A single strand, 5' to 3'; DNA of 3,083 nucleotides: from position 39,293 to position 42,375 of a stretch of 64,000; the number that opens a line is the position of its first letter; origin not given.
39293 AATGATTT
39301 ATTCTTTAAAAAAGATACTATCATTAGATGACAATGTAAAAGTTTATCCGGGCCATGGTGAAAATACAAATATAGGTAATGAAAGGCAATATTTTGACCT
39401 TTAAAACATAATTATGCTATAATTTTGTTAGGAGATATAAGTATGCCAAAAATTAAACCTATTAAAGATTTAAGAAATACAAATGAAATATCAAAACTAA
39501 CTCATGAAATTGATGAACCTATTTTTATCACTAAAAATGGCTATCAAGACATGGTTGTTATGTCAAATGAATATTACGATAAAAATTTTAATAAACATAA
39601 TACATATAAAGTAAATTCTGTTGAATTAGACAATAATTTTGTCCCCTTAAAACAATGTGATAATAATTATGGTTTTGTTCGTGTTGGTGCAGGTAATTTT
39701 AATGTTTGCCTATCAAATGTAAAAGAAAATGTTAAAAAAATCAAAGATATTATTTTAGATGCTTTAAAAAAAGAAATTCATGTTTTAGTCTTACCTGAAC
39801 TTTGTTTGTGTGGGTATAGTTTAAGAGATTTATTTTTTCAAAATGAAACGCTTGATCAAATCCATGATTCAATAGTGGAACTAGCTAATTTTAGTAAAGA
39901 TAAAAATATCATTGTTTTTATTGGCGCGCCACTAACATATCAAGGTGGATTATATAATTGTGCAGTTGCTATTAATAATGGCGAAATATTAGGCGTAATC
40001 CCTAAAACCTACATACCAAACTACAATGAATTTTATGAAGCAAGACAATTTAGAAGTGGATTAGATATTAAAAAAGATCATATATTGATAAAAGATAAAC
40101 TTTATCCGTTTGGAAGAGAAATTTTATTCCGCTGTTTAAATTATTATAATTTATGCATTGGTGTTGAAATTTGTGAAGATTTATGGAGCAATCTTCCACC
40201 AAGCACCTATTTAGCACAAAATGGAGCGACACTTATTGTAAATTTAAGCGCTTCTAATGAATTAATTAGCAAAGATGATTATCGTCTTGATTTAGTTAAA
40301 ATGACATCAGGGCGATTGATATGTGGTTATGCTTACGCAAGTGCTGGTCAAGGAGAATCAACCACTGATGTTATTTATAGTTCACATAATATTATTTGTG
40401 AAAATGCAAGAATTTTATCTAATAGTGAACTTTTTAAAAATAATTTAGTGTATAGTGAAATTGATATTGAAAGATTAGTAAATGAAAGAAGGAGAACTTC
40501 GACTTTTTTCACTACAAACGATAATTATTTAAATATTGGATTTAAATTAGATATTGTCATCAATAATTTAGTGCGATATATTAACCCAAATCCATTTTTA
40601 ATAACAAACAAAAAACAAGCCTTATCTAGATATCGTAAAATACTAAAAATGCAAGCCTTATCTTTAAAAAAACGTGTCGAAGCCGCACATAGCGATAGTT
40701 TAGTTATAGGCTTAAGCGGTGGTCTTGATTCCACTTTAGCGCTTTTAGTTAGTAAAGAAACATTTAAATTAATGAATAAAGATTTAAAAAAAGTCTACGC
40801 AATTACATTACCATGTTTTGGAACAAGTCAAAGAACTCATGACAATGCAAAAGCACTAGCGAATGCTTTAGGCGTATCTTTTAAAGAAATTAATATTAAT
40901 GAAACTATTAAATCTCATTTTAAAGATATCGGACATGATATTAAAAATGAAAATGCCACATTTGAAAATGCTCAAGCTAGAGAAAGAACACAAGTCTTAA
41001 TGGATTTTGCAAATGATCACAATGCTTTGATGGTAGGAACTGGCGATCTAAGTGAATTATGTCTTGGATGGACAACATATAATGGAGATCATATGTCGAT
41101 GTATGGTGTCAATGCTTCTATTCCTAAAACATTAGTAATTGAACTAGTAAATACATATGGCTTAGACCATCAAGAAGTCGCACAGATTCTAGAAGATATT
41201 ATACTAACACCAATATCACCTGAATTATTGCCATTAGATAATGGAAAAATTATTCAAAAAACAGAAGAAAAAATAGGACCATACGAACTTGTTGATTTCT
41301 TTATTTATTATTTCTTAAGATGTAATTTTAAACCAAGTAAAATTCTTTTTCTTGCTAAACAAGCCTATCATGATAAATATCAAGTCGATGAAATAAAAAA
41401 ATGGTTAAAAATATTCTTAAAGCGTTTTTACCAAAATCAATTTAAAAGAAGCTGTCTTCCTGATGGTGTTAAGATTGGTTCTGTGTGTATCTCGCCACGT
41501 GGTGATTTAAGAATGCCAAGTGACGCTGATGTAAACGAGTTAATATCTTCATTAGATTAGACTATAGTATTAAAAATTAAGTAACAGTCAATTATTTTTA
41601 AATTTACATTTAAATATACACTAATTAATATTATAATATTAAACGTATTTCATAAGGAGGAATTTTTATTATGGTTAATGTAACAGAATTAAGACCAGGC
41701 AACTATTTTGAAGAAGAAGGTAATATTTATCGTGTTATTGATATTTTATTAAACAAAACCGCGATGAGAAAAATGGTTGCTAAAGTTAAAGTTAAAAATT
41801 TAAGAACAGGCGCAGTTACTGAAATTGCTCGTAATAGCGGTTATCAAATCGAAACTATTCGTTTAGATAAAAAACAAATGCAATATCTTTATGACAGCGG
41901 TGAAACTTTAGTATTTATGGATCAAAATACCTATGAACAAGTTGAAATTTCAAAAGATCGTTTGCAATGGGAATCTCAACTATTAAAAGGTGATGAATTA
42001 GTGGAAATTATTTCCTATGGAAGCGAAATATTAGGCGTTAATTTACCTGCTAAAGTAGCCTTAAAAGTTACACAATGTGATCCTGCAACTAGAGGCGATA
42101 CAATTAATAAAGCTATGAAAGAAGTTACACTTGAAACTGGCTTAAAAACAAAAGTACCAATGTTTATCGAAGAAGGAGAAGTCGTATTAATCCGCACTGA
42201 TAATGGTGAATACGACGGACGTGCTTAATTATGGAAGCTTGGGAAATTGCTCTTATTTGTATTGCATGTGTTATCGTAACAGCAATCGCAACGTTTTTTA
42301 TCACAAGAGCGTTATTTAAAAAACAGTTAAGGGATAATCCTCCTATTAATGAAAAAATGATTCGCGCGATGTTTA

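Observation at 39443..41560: Phd/YefM antitoxin-like domain fused to the N-terminus of glutamine-dependent NAD+ synthetase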

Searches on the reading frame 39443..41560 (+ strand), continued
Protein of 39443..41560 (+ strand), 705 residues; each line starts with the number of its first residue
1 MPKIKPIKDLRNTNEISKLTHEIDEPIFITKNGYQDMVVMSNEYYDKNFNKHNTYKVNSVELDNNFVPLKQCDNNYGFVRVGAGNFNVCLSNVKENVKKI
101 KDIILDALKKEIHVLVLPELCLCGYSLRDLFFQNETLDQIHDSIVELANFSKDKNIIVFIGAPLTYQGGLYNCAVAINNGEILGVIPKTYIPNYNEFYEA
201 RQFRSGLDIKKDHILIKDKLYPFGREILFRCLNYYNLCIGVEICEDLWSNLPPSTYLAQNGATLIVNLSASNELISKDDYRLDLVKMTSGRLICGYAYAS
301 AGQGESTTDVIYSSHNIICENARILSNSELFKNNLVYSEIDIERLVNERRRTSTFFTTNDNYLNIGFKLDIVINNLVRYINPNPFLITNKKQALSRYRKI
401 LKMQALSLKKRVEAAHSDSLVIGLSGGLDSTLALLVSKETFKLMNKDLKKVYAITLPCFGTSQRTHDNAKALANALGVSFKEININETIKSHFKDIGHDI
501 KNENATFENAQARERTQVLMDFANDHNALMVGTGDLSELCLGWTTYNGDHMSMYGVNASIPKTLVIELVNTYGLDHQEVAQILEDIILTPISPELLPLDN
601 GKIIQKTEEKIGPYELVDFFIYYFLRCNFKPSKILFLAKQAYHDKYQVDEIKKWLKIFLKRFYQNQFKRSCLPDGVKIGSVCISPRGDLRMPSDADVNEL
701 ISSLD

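Call 35: find_encoding_contigs(protein=P0145, flank=4000, max_places=1)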
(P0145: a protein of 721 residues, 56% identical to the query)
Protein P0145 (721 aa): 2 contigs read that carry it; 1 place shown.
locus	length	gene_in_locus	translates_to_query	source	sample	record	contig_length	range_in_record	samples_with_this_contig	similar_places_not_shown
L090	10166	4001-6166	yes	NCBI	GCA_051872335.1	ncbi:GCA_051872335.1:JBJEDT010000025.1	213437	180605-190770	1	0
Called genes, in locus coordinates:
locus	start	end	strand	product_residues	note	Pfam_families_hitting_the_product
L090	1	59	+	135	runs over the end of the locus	PF00376:MerR, PF13411:MerR_1, PF09278:MerR-DNA-bind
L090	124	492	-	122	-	PF01880:Desulfoferrodox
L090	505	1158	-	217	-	PF21349:RUBY_RBDX, PF23458:DUF7130 (faint), PF00210:Ferritin (weak), PF02915:Rubrerythrin, PF21349:RUBY_RBDX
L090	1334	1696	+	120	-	-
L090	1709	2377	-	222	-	PF01209:Ubie_methyltran (faint), PF05175:MTS (weak), PF13489:Methyltransf_23, PF13847:Methyltransf_31, PF08241:Methyltransf_11, PF08242:Methyltransf_12, PF13649:Methyltransf_25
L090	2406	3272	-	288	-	PF08843:AbiEii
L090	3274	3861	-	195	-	-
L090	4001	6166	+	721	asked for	PF00795:CN_hydrolase, PF02540:NAD_synthase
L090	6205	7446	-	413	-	-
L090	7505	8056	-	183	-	-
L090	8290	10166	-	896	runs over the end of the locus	PF00005:ABC_tran, PF02463:SMC_N (weak), PF02687:FtsX (weak)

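Call 36: find_encoding_contigs(protein=P0150, flank=4000, max_places=1)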
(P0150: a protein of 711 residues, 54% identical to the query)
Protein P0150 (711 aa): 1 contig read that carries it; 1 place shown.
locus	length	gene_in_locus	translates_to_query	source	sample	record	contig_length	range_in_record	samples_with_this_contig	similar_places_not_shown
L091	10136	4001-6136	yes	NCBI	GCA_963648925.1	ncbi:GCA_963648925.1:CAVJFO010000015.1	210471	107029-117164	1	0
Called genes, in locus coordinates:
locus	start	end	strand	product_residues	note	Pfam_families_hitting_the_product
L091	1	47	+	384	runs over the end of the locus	PF00579:tRNA-synt_1b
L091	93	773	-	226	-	PF00072:Response_reg, PF00486:Trans_reg_C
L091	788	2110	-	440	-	PF05496:RuvB_N, PF20720:nSTAND3 (weak), PF00004:AAA, PF07728:AAA_5 (faint), PF13173:AAA_14, PF16193:AAA_assoc_2, PF21960:RCF1-5-like_lid (weak), PF12002:MgsA_C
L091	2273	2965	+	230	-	PF01741:MscL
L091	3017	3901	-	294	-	PF14397:ATPgrasp_ST (faint), PF02655:ATP-grasp_3, PF08443:RimK, PF02955:GSH-S_ATP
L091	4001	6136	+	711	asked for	PF00795:CN_hydrolase, PF02540:NAD_synthase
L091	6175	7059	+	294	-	PF04138:GtrA_DPMS_TM (weak)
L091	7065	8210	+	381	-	PF01266:DAO (faint), PF03486:HI0933_like, PF07992:Pyr_redox_2 (weak), PF22780:HI0933_like_1st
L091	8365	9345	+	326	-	-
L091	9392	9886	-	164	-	PF08433:KTI12 (weak), PF13671:AAA_33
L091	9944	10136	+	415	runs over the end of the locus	PF03315:SDH_beta, PF03313:SDH_alpha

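Call 37: find_encoding_contigs(protein=P0214, flank=4000, max_places=1)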
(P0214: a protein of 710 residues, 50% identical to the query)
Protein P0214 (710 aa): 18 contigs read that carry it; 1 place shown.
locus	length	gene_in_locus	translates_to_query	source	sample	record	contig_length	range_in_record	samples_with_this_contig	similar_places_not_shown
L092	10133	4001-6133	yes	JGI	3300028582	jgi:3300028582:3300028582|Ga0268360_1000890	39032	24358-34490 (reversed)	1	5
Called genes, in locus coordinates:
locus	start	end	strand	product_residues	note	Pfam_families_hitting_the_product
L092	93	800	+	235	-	PF01741:MscL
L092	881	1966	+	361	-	PF13350:Y_phosphatase3, PF22741:PTP-NADK (faint), PF03162:Y_phosphatase2 (weak), PF22784:PTP-SAK, PF22785:Tc-R-P (faint), PF00293:NUDIX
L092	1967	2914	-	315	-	PF00561:Abhydrolase_1, PF12697:Abhydrolase_6, PF00326:Peptidase_S9 (faint), PF12146:Hydrolase_4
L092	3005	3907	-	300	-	PF14397:ATPgrasp_ST (faint), PF08443:RimK, PF02955:GSH-S_ATP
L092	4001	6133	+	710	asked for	PF00795:CN_hydrolase, PF02540:NAD_synthase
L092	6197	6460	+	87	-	PF09954:DUF2188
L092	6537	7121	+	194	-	PF04138:GtrA_DPMS_TM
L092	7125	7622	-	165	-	PF13671:AAA_33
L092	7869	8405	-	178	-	-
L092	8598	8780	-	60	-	-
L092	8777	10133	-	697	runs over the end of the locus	PF00350:Dynamin_N (faint), PF01926:MMR_HSR1, PF02421:FeoB_N, PF09439:SRPRB (faint), PF17910:FeoB_Cyto, PF07670:Gate, PF07664:FeoB_C, PF07670:Gate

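Call 38: find_encoding_contigs(protein=P0231, flank=4000, max_places=1)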
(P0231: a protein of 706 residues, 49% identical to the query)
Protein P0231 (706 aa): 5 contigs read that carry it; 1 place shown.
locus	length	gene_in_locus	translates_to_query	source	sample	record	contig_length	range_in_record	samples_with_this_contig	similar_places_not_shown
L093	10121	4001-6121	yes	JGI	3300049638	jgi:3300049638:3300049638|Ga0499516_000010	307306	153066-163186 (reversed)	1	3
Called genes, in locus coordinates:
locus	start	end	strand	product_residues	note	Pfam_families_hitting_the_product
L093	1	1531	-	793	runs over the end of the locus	PF03477:ATP-cone, PF13597:NRDD, PF00462:Glutaredoxin (weak)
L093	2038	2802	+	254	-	PF01741:MscL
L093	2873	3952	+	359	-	PF13350:Y_phosphatase3, PF22784:PTP-SAK, PF22785:Tc-R-P (faint), PF00293:NUDIX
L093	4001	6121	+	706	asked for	PF00795:CN_hydrolase, PF02540:NAD_synthase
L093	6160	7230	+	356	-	PF04138:GtrA_DPMS_TM (faint)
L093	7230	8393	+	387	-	PF01266:DAO (faint), PF03486:HI0933_like, PF13450:NAD_binding_8 (weak), PF13454:NAD_binding_9 (weak), PF22780:HI0933_like_1st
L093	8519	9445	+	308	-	-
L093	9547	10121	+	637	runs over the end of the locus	PF05649:Peptidase_M13_N, PF01431:Peptidase_M13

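Call 54: fold_search(model_id=the predicted structure, library=pdb)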
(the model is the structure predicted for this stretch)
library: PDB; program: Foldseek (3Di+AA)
matches with E <= 10: 821; with E <= 0.001: 282
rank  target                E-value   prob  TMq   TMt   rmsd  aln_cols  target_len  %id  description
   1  6ofc_B                1.8e-61  1.00  0.84  0.88   2.5       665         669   36  Crystal structure of M. tuberculosis glutamine-dependent NAD+ synthetase complexed with Sulfonamide derivative 1, pyro (released 2020-01-08)
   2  3sez_D                2.2e-61  1.00  0.82  0.89   2.4       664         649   36  Crystal structure of C176A mutant of glutamine-dependent NAD+ synthetase from M. tuberculosis in complex with ATP and  (released 2012-04-11)
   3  3sez_B                3.7e-61  1.00  0.82  0.88   2.5       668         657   35  Crystal structure of C176A mutant of glutamine-dependent NAD+ synthetase from M. tuberculosis in complex with ATP and  (released 2012-04-11)
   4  3dla_B                5.4e-61  1.00  0.82  0.88   2.5       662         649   35  X-ray crystal structure of glutamine-dependent NAD+ synthetase from Mycobacterium tuberculosis bound to NaAD+ and DON (released 2009-03-10)
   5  3sez_A                7.5e-61  1.00  0.82  0.88   2.3       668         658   35  Crystal structure of C176A mutant of glutamine-dependent NAD+ synthetase from M. tuberculosis in complex with ATP and  (released 2012-04-11)
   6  3seq_A                8.8e-61  1.00  0.83  0.88   2.5       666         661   36  Crystal structure of C176A mutant of glutamine-dependent NAD+ synthetase from M. tuberculosis in complex with AMPCPP a (released 2012-04-11)
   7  3dla_A                1.1e-60  1.00  0.81  0.88   2.6       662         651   36  X-ray crystal structure of glutamine-dependent NAD+ synthetase from Mycobacterium tuberculosis bound to NaAD+ and DON (released 2009-03-10)
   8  6ofc_C                2.0e-60  1.00  0.83  0.88   2.7       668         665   35  Crystal structure of M. tuberculosis glutamine-dependent NAD+ synthetase complexed with Sulfonamide derivative 1, pyro (released 2020-01-08)
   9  3syt_D                2.1e-60  1.00  0.82  0.89   2.4       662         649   36  Crystal structure of glutamine-dependent NAD+ synthetase from M. tuberculosis bound to AMP/PPi, NAD+, and glutamate (released 2012-04-11)
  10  3dla_C                3.1e-60  1.00  0.82  0.88   2.5       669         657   35  X-ray crystal structure of glutamine-dependent NAD+ synthetase from Mycobacterium tuberculosis bound to NaAD+ and DON (released 2009-03-10)
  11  3sez_C                3.5e-60  1.00  0.81  0.88   2.4       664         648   35  Crystal structure of C176A mutant of glutamine-dependent NAD+ synthetase from M. tuberculosis in complex with ATP and  (released 2012-04-11)
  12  3syt_C                3.7e-60  1.00  0.82  0.89   2.4       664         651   36  Crystal structure of glutamine-dependent NAD+ synthetase from M. tuberculosis bound to AMP/PPi, NAD+, and glutamate (released 2012-04-11)
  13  3syt_A                5.1e-60  1.00  0.83  0.88   2.5       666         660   36  Crystal structure of glutamine-dependent NAD+ synthetase from M. tuberculosis bound to AMP/PPi, NAD+, and glutamate (released 2012-04-11)
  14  6ofc_D                8.4e-60  1.00  0.83  0.88   2.6       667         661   36  Crystal structure of M. tuberculosis glutamine-dependent NAD+ synthetase complexed with Sulfonamide derivative 1, pyro (released 2020-01-08)
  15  3seq_C                8.4e-60  1.00  0.82  0.89   2.4       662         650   36  Crystal structure of C176A mutant of glutamine-dependent NAD+ synthetase from M. tuberculosis in complex with AMPCPP a (released 2012-04-11)
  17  3dla_D                1.1e-59  1.00  0.82  0.88   2.4       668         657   35  X-ray crystal structure of glutamine-dependent NAD+ synthetase from Mycobacterium tuberculosis bound to NaAD+ and DON (released 2009-03-10)
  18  6ofc_A                1.1e-59  1.00  0.82  0.88   2.6       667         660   36  Crystal structure of M. tuberculosis glutamine-dependent NAD+ synthetase complexed with Sulfonamide derivative 1, pyro (released 2020-01-08)
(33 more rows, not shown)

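Call 58: find_encoding_contigs(protein=P0218, flank=4000, max_places=1)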
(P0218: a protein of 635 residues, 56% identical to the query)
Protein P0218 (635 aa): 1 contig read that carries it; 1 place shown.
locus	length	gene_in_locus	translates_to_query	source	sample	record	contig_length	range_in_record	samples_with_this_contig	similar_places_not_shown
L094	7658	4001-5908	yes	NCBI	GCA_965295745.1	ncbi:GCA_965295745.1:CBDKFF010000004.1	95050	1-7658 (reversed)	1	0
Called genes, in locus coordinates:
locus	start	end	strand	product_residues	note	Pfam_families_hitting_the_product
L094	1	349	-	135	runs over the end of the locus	-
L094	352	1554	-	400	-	PF00365:PFK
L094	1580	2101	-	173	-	PF00857:Isochorismatase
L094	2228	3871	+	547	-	PF00485:PRK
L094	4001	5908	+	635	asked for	PF00795:CN_hydrolase, PF02540:NAD_synthase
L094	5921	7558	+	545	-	PF02065:Melibiase, PF01055:Glyco_hydro_31_2nd, PF16499:Melibiase_2 (faint)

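Call 71: find_encoding_contigs(protein=P0240, flank=3000, max_places=1)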
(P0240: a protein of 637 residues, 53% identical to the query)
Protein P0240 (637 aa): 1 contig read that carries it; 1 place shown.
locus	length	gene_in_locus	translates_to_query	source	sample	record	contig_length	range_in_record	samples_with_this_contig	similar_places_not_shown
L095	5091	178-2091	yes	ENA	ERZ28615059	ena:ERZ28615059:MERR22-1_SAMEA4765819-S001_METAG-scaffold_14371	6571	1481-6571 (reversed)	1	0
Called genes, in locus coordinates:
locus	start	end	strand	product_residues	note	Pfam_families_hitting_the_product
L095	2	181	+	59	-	?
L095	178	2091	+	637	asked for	PF00795:CN_hydrolase, PF02540:NAD_synthase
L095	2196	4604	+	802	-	-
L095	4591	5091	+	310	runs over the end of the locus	-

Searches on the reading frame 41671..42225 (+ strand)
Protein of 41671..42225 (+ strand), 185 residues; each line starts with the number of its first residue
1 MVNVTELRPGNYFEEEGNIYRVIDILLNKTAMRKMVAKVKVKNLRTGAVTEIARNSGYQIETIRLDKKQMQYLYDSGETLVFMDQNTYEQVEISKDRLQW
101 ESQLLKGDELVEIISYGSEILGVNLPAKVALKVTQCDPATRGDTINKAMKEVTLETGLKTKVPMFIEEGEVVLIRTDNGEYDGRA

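Call 69: list_cluster_members(proteins=[window:41671-42225:+, window:43488-45428:+, window:39443-41557:+])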
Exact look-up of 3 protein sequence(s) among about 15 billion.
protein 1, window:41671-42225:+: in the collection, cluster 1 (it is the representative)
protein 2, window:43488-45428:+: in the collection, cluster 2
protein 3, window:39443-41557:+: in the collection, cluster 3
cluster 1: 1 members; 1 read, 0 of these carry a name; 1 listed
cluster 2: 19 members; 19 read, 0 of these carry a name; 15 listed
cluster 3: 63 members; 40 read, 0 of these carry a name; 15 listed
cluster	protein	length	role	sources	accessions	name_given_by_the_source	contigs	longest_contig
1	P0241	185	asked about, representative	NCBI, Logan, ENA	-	-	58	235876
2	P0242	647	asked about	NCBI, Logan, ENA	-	-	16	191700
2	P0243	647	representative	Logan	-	-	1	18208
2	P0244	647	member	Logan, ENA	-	-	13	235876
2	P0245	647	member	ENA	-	-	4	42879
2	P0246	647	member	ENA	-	-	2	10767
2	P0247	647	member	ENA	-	-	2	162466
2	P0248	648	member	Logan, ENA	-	-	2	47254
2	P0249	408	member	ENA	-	-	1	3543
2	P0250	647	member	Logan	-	-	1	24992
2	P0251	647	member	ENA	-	-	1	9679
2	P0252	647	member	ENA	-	-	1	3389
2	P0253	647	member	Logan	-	-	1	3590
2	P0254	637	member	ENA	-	-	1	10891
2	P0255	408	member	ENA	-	-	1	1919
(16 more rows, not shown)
